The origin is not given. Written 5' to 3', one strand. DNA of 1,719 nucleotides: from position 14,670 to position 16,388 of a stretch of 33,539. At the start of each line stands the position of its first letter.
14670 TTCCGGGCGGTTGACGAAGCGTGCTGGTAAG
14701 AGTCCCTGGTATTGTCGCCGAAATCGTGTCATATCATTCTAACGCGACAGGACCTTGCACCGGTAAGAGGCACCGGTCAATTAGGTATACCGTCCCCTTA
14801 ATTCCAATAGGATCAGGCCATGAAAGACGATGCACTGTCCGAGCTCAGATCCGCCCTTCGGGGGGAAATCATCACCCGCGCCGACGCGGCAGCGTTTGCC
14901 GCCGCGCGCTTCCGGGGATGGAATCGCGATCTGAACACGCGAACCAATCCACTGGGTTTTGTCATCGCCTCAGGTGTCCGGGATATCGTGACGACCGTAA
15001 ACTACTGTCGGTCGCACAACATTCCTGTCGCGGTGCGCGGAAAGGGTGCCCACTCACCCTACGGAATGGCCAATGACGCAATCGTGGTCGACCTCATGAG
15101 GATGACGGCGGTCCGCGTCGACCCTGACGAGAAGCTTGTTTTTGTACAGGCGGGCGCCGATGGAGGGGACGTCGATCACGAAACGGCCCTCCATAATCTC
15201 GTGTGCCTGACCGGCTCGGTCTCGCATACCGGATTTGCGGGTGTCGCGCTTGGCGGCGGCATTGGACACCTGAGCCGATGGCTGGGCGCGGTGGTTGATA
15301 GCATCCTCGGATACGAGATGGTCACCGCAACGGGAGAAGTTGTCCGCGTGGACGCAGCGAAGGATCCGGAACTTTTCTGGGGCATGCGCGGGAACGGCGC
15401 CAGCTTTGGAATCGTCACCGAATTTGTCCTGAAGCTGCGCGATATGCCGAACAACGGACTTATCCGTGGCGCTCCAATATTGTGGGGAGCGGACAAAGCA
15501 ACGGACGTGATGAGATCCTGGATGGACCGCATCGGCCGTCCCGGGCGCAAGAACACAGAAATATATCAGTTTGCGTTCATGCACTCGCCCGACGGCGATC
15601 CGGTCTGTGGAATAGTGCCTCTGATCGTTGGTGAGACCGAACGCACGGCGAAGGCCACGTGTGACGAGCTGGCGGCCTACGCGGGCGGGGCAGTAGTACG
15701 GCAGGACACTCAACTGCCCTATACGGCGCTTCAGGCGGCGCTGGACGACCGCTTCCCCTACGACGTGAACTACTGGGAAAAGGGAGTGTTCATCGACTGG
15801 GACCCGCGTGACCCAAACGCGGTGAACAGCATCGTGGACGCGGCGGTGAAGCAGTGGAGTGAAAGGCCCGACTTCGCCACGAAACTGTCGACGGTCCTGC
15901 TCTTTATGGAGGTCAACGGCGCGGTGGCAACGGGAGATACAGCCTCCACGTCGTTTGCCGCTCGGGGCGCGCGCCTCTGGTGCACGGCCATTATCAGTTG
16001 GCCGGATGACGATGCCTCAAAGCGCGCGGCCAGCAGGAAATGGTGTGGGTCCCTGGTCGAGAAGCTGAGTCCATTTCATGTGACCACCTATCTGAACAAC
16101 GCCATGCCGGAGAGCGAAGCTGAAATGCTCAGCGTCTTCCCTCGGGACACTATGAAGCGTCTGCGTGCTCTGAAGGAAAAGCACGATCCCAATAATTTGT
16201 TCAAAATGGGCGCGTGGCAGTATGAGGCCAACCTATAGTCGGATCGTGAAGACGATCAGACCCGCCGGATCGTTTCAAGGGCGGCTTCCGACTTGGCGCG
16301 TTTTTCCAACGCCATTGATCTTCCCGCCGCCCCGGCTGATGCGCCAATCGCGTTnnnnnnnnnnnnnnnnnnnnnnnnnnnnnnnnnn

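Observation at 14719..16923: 86-nt inverted arms (72/86 identical) serve as a common 5' leader for two convergent, unrelated genes, with hairpins preserved by compensatory changes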

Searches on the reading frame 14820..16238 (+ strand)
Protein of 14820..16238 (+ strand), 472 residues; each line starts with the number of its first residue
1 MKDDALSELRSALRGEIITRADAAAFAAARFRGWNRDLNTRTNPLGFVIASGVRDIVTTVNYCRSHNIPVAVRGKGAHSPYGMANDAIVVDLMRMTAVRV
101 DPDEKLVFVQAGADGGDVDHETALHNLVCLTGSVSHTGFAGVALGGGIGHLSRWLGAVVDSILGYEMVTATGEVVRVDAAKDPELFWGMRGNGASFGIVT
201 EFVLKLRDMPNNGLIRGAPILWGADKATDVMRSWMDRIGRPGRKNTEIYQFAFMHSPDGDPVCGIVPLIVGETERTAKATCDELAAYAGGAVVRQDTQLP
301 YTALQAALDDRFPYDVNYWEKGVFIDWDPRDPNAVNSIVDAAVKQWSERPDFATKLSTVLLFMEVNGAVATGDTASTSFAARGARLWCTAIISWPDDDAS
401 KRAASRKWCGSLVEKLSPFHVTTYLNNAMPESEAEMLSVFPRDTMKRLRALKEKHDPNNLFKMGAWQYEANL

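Call 9: search_protein_families(library=pfam, proteins=[window:14820-16238:+], max_evalue=0.01)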
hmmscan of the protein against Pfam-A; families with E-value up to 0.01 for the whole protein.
window:14820-16238:+ (472 aa): 2 families
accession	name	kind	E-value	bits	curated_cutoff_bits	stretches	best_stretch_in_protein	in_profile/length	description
PF01565.28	FAD_binding_4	-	1.8e-24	86.5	26.4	1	44-177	1-138/139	FAD binding domain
PF08031.17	BBE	-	0.0044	17.4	20.6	0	445-463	22-40/45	Berberine and berberine like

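Call 10: search_protein_families(library=ncbifam, proteins=[window:14820-16238:+], max_evalue=0.01)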
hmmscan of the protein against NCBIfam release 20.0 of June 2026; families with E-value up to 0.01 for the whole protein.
window:14820-16238:+ (472 aa): 8 families
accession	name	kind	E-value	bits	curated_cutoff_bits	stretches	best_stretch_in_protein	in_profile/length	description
NF041227.1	BagG_FevA2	exception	7.3e-34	117.2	850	1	3-463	9-447/455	bagremycin/ferroverdin biosynthesis FAD-dependent oxygenase BagG/FevA2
NF041226.1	BagK_FevA1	equivalog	7.5e-29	100.4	800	1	8-463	9-443/453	bagremycin/ferroverdin biosynthesis FAD-dependent oxygenase BagK/FevA1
TIGR01678.1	FAD_lactone_ox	subfamily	2.2e-09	36.7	396.8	1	30-204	3-176/438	sugar 1,4-lactone oxidase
TIGR00387.1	glcD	equivalog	8.2e-09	34.8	567.9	1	54-213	8-177/413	glycolate oxidase subunit GlcD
NF008439.0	PRK11282.1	equivalog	2e-06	26.9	284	1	54-177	9-136/358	glycolate oxidase subunit GlcE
TIGR01679.1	bact_FAD_ox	subfamily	5.2e-06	25.6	292.25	1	69-217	34-181/419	FAD-linked oxidoreductase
NF008408.0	PRK11230.1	equivalog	5.6e-05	21.8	897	1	40-211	52-232/499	glycolate oxidase subunit GlcD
TIGR01676.1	GLDHase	equivalog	0.00093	18.1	458.25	1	78-205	95-224/541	L-galactonolactone dehydrogenase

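Call 13: find_encoding_contigs(protein=window:14820-16238:+, flank=10000, max_places=10)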
Protein window:14820-16238:+ (472 aa): 1 contig read that carries it; 1 place shown.
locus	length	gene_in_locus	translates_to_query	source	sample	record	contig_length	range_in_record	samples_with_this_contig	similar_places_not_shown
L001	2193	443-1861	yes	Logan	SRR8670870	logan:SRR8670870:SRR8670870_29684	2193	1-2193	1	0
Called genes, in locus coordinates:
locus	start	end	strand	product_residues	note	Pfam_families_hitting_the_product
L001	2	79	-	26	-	?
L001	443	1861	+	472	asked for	PF01565:FAD_binding_4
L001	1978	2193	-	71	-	?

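Call 22: find_homologous_proteins(query=window:14820-16238:+, max_evalue=1e-30)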
Query window:14820-16238:+ (472 aa): 441 proteins with E <= 1e-30 among 8000 candidates; the best 120 are listed.
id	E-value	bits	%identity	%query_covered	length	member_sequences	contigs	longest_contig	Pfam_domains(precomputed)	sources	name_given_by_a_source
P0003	0.0e+0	1088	100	100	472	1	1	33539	PF01565.29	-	-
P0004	1.6e-268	909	81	100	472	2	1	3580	PF01565.29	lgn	-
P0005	1.5e-267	906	81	100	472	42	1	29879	PF01565.29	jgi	jgi:FAD/FMN-containing dehydrogenase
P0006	4.4e-266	901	80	100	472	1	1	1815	PF01565.29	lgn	-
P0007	2.7e-265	898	80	100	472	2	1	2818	PF01565.29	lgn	-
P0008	2.0e-264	895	80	100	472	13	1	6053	PF01565.29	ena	-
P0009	4.2e-264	894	81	99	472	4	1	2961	PF01565.29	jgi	jgi:FAD/FMN-containing dehydrogenase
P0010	1.2e-263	893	80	100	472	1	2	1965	PF01565.29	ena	-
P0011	1.6e-263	893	80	100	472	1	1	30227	PF01565.29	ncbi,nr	ncbi:FAD-binding oxidoreductase [Gammaproteobacteria bacterium]|nr:FAD-binding oxidoreductase [Gamma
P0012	3.4e-263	891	79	100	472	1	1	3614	PF01565.29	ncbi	-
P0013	7.3e-263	890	79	100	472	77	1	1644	PF01565.29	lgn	-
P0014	8.4e-263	890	80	100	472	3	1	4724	PF01565.29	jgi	jgi:FAD/FMN-containing dehydrogenase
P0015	1.3e-262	890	79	100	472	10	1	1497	PF01565.29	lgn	-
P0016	1.7e-262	889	79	100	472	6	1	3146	PF01565.29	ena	-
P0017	2.5e-262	889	80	100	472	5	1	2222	PF01565.29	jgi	jgi:hypothetical protein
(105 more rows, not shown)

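Call 23: find_related_loci(query=window:14820-16238:+, collection=genome_contigs, flank=5000)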
Query window:14820-16238:+ (472 aa) in genome_contigs; peptide patterns used: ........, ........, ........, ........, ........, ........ (x = any residue, [..] = any of these).
58 stretches matched a pattern; 33 encode a relative of the query (tblastn E <= 1e-3); 33 distinct loci.
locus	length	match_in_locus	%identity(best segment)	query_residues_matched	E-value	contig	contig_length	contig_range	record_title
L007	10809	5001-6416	81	1-472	0e+0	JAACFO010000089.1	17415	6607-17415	MAG: Gammaproteobacteria bacterium isolate bin.98 scaffold_1929, whole genome shotgun sequence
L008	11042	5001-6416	81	1-472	0e+0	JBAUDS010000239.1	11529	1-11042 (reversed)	MAG: Thermoanaerobaculia bacterium isolate MFD13100_ilm_asm_bin9 k127_130295, whole genome shotgun sequence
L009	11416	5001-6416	79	1-472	0e+0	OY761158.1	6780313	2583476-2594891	MAG: Thermoanaerobaculia bacterium isolate 1b26a83f-5f0d-4c2c-8de2-47f95369405e genome assembly, chromosome: 1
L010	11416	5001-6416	79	1-472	0e+0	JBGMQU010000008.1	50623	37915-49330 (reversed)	MAG: Gemmatimonadota bacterium isolate N04_metabat2_bin.85 NODE_52_length_50623_cov_7.642521, whole genome shotgun seque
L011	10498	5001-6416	79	1-472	0e+0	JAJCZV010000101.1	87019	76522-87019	MAG: Gemmatimonadota bacterium isolate OFTM271 OFTM271_100, whole genome shotgun sequence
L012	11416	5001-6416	79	1-472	0e+0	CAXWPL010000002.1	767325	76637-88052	MAG: Acidobacteriota bacterium isolate 1a3188b0-6571-41ab-aff4-e666564cd978 genome assembly, contig: contig_2, whole gen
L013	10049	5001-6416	78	1-472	0e+0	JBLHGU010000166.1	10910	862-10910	MAG: Parasphingorhabdus sp. isolate 3300054976_34 Ga0535667_0011418, whole genome shotgun sequence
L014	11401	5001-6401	82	5-471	0e+0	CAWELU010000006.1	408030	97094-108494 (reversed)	MAG: uncultured beta proteobacterium isolate MFD05674.bin.2.160 genome assembly, contig: contig_12026, whole genome shot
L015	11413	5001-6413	77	1-471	0e+0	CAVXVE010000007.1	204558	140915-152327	MAG: uncultured Alphaproteobacteria bacterium isolate MFD05841.bin.2.62 genome assembly, contig: contig_1165, whole geno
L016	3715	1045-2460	77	1-472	0e+0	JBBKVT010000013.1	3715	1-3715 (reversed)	MAG: Paracoccaceae bacterium isolate metabat_bins.385 k119_2205069, whole genome shotgun sequence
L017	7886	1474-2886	76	1-471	0e+0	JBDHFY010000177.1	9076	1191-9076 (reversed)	MAG: Gemmatimonadota bacterium isolate M8-58_Bin_338 M8-58_Bin_338_scaffold_43452, whole genome shotgun sequence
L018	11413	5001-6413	76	1-471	0e+0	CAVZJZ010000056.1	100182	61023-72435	MAG: uncultured Alphaproteobacteria bacterium isolate MFD06714.bin.2.111 genome assembly, contig: contig_9393, whole gen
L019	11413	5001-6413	78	1-471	0e+0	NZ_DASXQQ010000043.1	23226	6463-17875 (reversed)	MAG: Piscinibacter sp. isolate SMAG_U4617 k141_467739, whole genome shotgun sequence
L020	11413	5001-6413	76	1-471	0e+0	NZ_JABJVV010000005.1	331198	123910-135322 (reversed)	Caenimonas soli strain S4 contig5, whole genome shotgun sequence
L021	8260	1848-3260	74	1-471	0e+0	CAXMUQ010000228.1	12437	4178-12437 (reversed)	MAG: uncultured Acidimicrobiia bacterium isolate 10C-St8-MC-01_bin.9.orig genome assembly, contig: k141_2938833, whole g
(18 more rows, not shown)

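Call 29: find_related_loci(query=window:14820-16238:+, collection=metagenome_contigs, flank=3000)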
Query window:14820-16238:+ (472 aa) in metagenome_contigs; peptide patterns used: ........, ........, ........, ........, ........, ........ (x = any residue, [..] = any of these).
96 stretches matched a pattern; 62 encode a relative of the query (tblastn E <= 1e-3); 62 distinct loci.
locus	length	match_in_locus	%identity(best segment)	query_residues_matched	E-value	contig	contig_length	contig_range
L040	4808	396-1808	81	1-471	0e+0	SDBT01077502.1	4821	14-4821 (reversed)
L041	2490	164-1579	80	1-472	0e+0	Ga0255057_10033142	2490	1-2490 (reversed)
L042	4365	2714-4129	79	1-472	0e+0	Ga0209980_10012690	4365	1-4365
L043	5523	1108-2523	79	1-472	0e+0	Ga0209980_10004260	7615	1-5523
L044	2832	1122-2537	79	1-472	0e+0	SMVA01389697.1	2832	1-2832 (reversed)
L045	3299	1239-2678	78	1-472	0e+0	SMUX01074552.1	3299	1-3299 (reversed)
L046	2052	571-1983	78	1-471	0e+0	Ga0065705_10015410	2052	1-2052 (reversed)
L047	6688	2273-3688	78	1-472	0e+0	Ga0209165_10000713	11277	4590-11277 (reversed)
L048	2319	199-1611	77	1-471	0e+0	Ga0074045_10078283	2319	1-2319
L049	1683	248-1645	77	6-471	0e+0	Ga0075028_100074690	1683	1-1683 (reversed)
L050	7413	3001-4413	78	1-471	0e+0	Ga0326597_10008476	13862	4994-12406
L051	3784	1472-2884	77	1-471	0e+0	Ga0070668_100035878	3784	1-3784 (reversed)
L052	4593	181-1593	75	1-471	0e+0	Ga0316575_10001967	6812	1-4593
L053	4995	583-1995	77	1-471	0e+0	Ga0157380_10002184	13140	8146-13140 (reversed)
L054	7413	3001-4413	75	1-471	0e+0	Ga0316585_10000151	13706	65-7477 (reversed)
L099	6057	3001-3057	74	454-472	1e-4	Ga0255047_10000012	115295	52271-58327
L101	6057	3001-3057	74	454-472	1e-4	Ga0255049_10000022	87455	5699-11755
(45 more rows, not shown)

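Call 47: search_solved_structures(query=window:14820-16238:+, max_evalue=0.00001)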
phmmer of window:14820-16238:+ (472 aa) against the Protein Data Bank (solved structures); distinct sequences matched with E-value up to 0.00001: 62 (the best 60 are shown).
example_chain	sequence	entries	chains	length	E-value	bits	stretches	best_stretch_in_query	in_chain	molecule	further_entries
6fyg_A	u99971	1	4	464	1.7e-41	145.5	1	6-464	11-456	Putative FAD-dependent oxygenase EncM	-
6fyf_A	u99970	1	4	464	3.1e-41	144.7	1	6-464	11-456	Putative FAD-dependent oxygenase EncM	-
4xlo_A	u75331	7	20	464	4.5e-41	144.1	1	6-464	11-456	FAD-dependent oxygenase EncM | Putative FAD-dependent oxygenase EncM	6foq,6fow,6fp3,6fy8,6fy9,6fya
6fyb_A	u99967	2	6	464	4.6e-41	144.1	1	6-464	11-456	Putative FAD-dependent oxygenase EncM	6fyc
3w8w_A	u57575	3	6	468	4.6e-41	144.1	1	6-464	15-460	Putative FAD-dependent oxygenase EncM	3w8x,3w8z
6fyd_A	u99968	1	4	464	2.2e-40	141.8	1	6-464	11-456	Putative FAD-dependent oxygenase EncM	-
6fye_A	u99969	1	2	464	1.2e-39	139.4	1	6-464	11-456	Putative FAD-dependent oxygenase EncM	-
2bvf_A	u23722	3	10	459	6.3e-31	110.7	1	12-223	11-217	6-HYDROXY-D-NICOTINE OXIDASE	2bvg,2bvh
9p1o_A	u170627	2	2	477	1.5e-28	102.8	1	11-241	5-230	FAD-binding oxidoreductase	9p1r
9r43_A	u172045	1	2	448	2.9e-25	92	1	33-238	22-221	Mitomycin radical oxidase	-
9p1p_A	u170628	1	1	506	3.3e-24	88.5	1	14-248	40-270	Flavin-dependent oxidase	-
5k8e_A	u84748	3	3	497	1.9e-18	69.5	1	76-253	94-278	FAD linked oxidase-like protein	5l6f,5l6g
7e2v_A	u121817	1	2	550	3.8e-18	68.5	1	47-252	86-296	MaDA-3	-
7yav_B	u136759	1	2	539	1.2e-17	66.8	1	42-224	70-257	MaDA1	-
8zls_A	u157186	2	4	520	2e-17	66.1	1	17-214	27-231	MaDS1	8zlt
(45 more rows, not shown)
